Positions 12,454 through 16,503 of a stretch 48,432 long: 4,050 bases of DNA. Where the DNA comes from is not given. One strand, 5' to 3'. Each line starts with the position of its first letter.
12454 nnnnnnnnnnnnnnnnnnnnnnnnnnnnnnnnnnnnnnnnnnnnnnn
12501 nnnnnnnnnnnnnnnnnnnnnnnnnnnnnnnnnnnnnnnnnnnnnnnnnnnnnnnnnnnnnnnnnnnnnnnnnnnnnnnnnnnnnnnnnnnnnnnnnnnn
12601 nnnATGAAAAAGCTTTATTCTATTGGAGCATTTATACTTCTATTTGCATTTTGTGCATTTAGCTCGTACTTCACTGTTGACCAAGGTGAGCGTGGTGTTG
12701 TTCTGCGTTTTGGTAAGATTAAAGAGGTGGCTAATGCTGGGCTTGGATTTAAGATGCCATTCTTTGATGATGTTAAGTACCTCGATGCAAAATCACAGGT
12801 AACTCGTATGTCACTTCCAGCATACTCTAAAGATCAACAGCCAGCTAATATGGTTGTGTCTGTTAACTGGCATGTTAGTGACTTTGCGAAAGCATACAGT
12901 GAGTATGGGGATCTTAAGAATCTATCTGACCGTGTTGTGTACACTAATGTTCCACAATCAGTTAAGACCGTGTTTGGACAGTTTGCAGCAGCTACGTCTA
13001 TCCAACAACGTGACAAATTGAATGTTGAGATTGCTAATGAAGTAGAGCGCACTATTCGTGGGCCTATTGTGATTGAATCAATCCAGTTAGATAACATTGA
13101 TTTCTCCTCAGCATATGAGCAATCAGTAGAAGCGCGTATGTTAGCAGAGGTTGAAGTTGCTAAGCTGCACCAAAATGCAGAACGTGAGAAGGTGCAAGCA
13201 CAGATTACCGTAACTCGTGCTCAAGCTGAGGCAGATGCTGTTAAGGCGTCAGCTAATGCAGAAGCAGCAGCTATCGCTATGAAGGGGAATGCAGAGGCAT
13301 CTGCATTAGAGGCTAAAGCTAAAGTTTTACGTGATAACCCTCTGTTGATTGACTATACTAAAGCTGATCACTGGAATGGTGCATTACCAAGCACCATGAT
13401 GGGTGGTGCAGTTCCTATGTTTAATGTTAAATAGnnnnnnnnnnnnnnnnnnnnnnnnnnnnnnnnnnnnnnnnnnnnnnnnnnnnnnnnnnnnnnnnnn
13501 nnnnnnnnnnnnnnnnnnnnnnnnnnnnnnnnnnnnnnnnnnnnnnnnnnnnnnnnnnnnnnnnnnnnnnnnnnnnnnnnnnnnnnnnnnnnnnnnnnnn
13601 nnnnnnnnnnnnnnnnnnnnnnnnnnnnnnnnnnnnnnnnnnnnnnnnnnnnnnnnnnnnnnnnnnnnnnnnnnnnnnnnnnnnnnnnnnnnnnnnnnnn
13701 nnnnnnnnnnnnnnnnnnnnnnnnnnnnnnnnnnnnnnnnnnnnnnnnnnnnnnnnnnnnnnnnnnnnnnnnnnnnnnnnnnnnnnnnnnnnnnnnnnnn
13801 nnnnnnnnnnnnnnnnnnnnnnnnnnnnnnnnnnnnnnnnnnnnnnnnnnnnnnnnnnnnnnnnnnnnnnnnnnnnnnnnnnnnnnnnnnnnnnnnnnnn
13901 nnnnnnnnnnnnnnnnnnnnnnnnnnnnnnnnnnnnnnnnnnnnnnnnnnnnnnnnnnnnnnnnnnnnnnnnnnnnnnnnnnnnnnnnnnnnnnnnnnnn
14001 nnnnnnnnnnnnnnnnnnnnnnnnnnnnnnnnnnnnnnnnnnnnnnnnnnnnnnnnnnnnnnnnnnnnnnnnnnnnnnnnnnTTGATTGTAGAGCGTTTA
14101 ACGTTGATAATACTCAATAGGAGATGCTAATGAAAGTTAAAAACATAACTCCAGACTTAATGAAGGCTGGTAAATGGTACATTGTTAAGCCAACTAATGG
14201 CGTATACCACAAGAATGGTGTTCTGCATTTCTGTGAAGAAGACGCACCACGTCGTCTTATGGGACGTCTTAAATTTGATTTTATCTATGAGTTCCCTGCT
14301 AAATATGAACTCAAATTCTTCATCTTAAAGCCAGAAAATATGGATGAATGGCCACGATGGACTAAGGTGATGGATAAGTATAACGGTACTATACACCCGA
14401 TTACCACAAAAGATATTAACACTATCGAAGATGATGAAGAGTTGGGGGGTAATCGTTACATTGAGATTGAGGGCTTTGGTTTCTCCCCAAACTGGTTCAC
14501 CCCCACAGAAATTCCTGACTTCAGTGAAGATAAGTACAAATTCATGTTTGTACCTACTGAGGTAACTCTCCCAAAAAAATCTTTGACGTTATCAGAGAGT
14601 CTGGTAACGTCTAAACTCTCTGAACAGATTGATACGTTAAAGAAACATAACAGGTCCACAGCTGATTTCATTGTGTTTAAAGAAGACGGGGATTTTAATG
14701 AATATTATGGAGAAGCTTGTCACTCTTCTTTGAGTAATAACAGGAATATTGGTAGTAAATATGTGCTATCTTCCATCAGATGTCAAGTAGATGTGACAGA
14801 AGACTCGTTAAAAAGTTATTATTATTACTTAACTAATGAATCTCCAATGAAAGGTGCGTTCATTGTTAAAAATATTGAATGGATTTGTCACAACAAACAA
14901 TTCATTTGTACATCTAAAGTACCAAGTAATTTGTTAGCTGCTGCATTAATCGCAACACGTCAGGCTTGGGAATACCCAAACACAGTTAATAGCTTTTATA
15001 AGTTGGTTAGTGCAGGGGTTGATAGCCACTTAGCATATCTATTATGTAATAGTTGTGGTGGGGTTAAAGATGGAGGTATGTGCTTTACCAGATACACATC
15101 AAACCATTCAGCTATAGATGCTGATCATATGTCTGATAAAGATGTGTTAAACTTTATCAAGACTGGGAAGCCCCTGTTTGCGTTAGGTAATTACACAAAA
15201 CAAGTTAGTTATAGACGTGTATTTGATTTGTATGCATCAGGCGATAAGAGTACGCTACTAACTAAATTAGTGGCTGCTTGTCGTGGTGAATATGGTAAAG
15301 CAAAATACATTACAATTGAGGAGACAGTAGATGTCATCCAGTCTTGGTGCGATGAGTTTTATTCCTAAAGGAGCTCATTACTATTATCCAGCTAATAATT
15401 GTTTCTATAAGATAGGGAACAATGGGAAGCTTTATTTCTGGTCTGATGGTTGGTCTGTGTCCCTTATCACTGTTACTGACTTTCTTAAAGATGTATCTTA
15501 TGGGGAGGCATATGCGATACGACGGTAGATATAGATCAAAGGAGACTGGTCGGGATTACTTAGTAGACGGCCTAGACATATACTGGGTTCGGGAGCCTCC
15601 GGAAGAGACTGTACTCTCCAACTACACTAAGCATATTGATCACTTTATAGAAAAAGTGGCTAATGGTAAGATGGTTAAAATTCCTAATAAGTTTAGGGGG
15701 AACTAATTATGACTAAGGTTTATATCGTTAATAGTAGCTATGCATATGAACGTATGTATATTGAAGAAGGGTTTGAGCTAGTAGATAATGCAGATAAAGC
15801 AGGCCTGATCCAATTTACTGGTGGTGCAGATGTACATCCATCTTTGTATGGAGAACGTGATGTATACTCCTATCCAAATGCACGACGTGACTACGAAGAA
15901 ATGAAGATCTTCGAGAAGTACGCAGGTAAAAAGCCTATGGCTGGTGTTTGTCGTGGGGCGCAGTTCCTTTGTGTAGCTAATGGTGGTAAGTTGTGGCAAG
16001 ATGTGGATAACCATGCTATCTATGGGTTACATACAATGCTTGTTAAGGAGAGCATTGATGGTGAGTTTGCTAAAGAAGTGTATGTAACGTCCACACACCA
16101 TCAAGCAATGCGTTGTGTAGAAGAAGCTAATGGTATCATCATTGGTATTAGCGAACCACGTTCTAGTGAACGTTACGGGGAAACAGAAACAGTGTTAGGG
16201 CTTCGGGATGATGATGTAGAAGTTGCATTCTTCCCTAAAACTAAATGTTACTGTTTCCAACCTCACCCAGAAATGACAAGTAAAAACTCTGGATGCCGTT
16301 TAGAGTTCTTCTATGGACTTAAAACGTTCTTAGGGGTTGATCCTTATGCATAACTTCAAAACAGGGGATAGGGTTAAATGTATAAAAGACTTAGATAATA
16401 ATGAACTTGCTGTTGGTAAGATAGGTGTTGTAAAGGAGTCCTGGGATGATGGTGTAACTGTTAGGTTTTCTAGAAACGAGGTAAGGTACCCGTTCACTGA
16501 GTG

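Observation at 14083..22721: Promoter-led module with five amide-bond enzymes and many tiny ORFs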

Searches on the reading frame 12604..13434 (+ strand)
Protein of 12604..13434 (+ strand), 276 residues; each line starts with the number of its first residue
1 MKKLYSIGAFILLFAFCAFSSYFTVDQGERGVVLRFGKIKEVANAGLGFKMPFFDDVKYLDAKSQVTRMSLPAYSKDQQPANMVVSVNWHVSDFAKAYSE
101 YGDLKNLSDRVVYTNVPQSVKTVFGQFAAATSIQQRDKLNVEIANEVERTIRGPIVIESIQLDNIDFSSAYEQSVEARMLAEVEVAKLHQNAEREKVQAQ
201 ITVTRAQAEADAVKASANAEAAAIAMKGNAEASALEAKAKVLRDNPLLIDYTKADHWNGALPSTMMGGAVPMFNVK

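Call 73: search_protein_families(library=phrogs, max_evalue=0.00001, proteins=[window:12604-13434:+])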
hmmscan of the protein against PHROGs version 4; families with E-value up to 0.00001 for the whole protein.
window:12604-13434:+ (276 aa): 2 families
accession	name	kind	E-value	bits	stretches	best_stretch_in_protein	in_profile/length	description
phrog_200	-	other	2e-45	156.6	1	1-275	80-359/379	lipoprotein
phrog_38808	-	unknown function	1.3e-09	39.2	1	217-275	8-67/68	-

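Call 106: search_protein_families(library=pfam, max_evalue=0.01, proteins=[window:12604-13434:+])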
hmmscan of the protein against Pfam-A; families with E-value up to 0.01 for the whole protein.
window:12604-13434:+ (276 aa): 1 family
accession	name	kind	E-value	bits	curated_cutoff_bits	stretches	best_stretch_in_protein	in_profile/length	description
PF01145.31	Band_7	-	1.2e-32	113.8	23.6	1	24-196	2-176/176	SPFH domain / Band 7 family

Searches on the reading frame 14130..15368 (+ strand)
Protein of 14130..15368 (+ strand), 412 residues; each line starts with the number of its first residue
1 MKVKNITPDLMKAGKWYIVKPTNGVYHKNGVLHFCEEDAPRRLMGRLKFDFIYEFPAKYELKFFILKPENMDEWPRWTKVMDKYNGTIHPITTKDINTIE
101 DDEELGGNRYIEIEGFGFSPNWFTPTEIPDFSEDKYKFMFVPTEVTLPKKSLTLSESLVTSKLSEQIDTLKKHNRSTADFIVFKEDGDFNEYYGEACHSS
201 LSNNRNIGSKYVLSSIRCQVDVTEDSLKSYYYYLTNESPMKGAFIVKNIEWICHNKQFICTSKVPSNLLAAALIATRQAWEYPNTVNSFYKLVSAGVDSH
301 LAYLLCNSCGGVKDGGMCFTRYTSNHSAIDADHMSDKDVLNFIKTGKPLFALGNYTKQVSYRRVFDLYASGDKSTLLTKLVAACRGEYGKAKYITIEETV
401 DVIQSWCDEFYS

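Call 8: search_protein_families(library=pfam, max_evalue=0.01, proteins=[window:14130-15368:+])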
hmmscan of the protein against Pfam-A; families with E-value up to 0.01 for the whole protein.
window:14130-15368:+ (412 aa): 0 families

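Call 12: search_protein_families(library=phrogs, max_evalue=0.001, proteins=[window:14130-15368:+])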
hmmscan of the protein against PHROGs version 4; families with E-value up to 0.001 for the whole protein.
window:14130-15368:+ (412 aa): 2 families
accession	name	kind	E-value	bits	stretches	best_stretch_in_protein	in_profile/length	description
phrog_34254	-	unknown function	1.4e-32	113.9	1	171-370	235-447/509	-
phrog_27195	-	unknown function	1.4e-13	52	1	228-373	94-240/310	-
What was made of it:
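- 14130..15368 (+): 412-aa first gene of the module. It has a variable N-terminal part and a conserved ~250-aa C-terminal domain, 'DomX' (residues ~160-412), of unknown fold. phrog_34254, unknown function (call 12).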

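Call 50: find_homologous_proteins(query=window:14130-15368:+, max_evalue=0.001)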
Query window:14130-15368:+ (412 aa): 1 proteins with E <= 0.001 among 2981 candidates.
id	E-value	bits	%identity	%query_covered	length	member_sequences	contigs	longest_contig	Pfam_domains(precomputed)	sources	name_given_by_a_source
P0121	3.7e-286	966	100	100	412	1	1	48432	-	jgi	-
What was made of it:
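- Tried and rejected: Homologue search for the 412-aa protein: self only (call 50).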

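Call 52: search_solved_structures(query=A2, max_evalue=10, show_alignments=2)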
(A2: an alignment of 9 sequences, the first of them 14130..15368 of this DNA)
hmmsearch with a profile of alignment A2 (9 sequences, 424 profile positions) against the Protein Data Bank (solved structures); distinct sequences matched with E-value up to 10: 0.

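Call 53: search_protein_families(library=pfam, alignment_id=A2, max_evalue=1)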
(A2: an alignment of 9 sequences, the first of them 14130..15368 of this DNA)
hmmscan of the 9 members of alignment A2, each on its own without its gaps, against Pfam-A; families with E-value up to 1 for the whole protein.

A. member 1, window:14130-15368:+ (412 aa): 1 family
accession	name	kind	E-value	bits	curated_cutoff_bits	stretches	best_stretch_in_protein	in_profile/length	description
PF18508.7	zf_C2H2_13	-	0.18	11.9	26.5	1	291-310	5-24/42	Zinc finger domain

B. families by the number of members that match (of 9 scanned): 2 families
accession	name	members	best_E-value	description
PF20548.3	DUF6762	1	0.11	Family of unknown function (DUF6762)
PF18508.7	zf_C2H2_13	1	0.18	Zinc finger domain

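Call 54: find_homologous_proteins(query=A2, max_evalue=0.00001)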
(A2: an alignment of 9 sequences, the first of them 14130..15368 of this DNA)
Query A2 (9 sequences) (412 aa, profile of the alignment): 4 proteins with E <= 0.00001 among 8000 candidates.
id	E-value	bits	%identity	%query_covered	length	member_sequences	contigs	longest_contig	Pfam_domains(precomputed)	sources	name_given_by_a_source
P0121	1.2e-153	530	100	100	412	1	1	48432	-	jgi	-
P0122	4.4e-115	403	24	20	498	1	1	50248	-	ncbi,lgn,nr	ncbi:hypothetical protein CPT_Phriendly_010 [Vibrio phage Phriendly]|nr:hypothetical protein CPT_Phr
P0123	2.3e-84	302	22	35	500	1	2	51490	-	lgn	-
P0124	3.0e-59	219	22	67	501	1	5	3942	-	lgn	-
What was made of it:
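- Tried and rejected: With a nine-sequence profile, four proteins (call 54).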

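Call 61: predict_structure(alignment_id=A3)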
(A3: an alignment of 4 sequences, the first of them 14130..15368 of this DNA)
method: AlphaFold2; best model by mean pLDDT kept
length: 412 residues; sequences in the alignment: 4
mean_pLDDT: 31.2   pTM: 0.20
mean pLDDT of the five models: 31.2, 29.8, 29.7, 28.8, 28.8
residues with pLDDT >= 90: 0; 70-90: 0; 50-70: 0; < 50: 412
segments of 3 or more residues with pLDDT < 50: 1-412
pLDDT, mean of each block of 10 residues (from residue 1): 25 28 26 27 28 29 31 30 32 32 33 30 28 24 24 30 37 32 27 28 30 31 36 32 31 31 31 33 41 40 41 31 31 39 34 29 34 36 30 27 32 28
secondary structure, 60 per line:
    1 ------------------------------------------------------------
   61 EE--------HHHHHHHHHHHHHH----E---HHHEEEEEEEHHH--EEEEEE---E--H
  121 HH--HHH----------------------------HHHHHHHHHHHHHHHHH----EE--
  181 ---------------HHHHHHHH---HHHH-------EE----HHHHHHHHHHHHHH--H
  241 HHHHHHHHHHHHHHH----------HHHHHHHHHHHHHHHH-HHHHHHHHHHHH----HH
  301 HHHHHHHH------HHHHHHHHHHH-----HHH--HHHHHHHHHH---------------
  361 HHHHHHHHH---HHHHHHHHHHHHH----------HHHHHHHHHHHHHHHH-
elements in order: H71-84 E96-102 E108-113 H156-172 H196-203 H207-210 H224-237 H240-255 H266-281 H283-294 H299-308 H315-325 H336-345 H361-369 H373-385 H396-411
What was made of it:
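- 14130..15368 (+): AF2 failed at pLDDT 31 (call 61).
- Tried and rejected: The resulting AF2 model failed (pLDDT 31, call 61), so no fold search was made for it.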

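Call 62: search_protein_families(library=ncbifam, max_evalue=0.01, proteins=[window:14130-15368:+])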
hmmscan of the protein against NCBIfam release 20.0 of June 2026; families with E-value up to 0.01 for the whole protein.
window:14130-15368:+ (412 aa): 0 families

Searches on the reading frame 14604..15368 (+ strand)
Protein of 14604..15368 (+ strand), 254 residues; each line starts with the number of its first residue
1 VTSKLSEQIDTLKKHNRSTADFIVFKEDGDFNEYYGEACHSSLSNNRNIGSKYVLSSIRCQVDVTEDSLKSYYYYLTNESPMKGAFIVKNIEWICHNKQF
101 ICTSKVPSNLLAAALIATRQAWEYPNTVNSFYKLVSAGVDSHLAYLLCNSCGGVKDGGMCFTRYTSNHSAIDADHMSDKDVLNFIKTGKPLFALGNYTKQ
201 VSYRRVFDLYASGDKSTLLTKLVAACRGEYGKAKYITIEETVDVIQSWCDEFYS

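Call 117: search_solved_structures(query=A12, max_evalue=10, show_alignments=2)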
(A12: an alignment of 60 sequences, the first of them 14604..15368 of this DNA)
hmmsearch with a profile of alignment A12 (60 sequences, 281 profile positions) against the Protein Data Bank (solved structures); distinct sequences matched with E-value up to 10: 1.
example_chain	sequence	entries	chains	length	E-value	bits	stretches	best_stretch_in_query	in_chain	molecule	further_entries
8fre_A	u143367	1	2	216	0.016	17.9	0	134-160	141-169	RBL4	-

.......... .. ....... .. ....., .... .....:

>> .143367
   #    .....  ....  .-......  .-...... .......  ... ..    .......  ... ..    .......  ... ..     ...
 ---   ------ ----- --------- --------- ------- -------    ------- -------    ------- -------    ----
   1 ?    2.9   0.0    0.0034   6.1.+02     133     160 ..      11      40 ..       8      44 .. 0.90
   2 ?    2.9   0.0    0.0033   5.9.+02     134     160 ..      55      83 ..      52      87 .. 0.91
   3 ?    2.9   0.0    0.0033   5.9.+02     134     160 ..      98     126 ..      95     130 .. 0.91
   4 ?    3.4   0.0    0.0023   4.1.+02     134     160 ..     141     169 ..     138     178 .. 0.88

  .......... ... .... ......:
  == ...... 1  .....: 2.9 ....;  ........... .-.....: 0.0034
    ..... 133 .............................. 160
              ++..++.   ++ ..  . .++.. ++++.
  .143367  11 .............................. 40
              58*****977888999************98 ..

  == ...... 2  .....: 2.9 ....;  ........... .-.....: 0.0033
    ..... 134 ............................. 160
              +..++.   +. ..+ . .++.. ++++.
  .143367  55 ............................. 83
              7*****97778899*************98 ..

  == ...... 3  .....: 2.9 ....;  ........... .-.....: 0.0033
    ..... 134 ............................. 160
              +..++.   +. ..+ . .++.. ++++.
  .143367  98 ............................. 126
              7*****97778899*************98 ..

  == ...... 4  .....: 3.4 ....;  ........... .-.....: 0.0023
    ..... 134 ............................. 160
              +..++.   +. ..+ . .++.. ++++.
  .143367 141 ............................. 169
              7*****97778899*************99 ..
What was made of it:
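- DomX has no detectable fold (calls 52, 61, 117).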

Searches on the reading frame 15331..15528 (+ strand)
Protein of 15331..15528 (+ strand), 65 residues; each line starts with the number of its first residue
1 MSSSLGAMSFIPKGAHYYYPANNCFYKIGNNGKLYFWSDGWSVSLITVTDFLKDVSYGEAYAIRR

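Call 37: search_protein_families(library=phrogs, max_evalue=0.01, proteins=[window:15331-15528:+])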
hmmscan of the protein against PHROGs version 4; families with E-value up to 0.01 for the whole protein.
window:15331-15528:+ (65 aa): 0 families

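Call 38: search_protein_families(library=pfam, max_evalue=1, proteins=[window:15331-15528:+])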
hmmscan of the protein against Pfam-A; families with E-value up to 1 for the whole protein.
window:15331-15528:+ (65 aa): 0 families
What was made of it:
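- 15331..15528 (+): Small ORF S1 (65 aa) without the tail. No family hit (calls 37, 38).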

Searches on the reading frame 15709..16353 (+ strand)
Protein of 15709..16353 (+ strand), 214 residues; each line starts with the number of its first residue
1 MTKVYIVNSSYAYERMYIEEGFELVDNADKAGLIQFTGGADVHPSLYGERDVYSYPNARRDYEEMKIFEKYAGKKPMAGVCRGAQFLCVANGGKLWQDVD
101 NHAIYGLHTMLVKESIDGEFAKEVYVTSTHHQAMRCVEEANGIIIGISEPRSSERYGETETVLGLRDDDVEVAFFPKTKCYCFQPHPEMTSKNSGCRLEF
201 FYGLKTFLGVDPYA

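Call 8: search_protein_families(library=pfam, max_evalue=0.01, proteins=[window:15709-16353:+])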
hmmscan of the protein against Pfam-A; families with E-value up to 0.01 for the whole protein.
window:15709-16353:+ (214 aa): 2 families
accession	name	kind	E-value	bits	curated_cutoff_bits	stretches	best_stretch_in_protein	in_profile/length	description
PF07722.19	Peptidase_C26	-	7.5e-17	62.3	20.5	1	34-138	62-185/219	Peptidase C26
PF00117.34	GATase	-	6.8e-08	32.8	22.8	1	63-198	60-182/190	Glutamine amidotransferase class-I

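Call 12: search_protein_families(library=phrogs, max_evalue=0.001, proteins=[window:15709-16353:+])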
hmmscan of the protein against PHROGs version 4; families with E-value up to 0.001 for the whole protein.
window:15709-16353:+ (214 aa): 1 family
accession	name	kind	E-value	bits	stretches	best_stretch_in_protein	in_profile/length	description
phrog_7218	-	moron, auxiliary metabolic gene and host takeover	9.6e-47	160.3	1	1-209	1-199/203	glutamine amidotransferase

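Call 62: search_protein_families(library=ncbifam, max_evalue=0.01, proteins=[window:15709-16353:+])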
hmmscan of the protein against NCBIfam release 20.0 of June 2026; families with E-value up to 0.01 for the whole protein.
window:15709-16353:+ (214 aa): 10 families
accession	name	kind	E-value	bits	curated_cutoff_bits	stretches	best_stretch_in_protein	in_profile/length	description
TIGR00566.1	trpG_papA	subfamily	3.7e-05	23.6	121.05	1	63-96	63-96/192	glutamine amidotransferase of anthranilate synthase or aminodeoxychorismate synthase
NF008471.0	PRK11366.1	equivalog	9.4e-05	21.9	266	1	32-99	64-132/254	gamma-glutamyl-gamma-aminobutyrate hydrolase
NF005367.0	PRK06895.1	equivalog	0.00049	20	265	1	56-97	53-95/190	anthranilate synthase component II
NF005072.0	PRK06490.1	equivalog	0.00097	18.2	339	1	72-159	90-177/251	glutamine amidotransferase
NF001975.0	PRK00758.1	equivalog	0.0014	18.2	198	0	61-132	53-126/185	GMP synthase subunit A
TIGR00888.1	guaA_Nterm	equivalog_domain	0.0017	17.7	172.15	0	71-131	67-127/188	glutamine-hydrolyzing GMP synthase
NF045546.1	GCDPHdlase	equivalog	0.0018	18.4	250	1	57-103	75-121/198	gamma-glutamyl-CDP-amidate hydrolase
NF000848.1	PRK00074.1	equivalog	0.002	16.8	400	1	71-197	67-178/512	glutamine-hydrolyzing GMP synthase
NF005946.0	PRK08007.1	equivalog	0.0028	17.2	332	1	66-98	64-96/187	aminodeoxychorismate synthase component 2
TIGR01368.1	CPSaseIIsmall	equivalog_domain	0.0077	15.2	307.35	0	66-97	237-269/361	glutamine-hydrolyzing carbamoyl-phosphate synthase small subunit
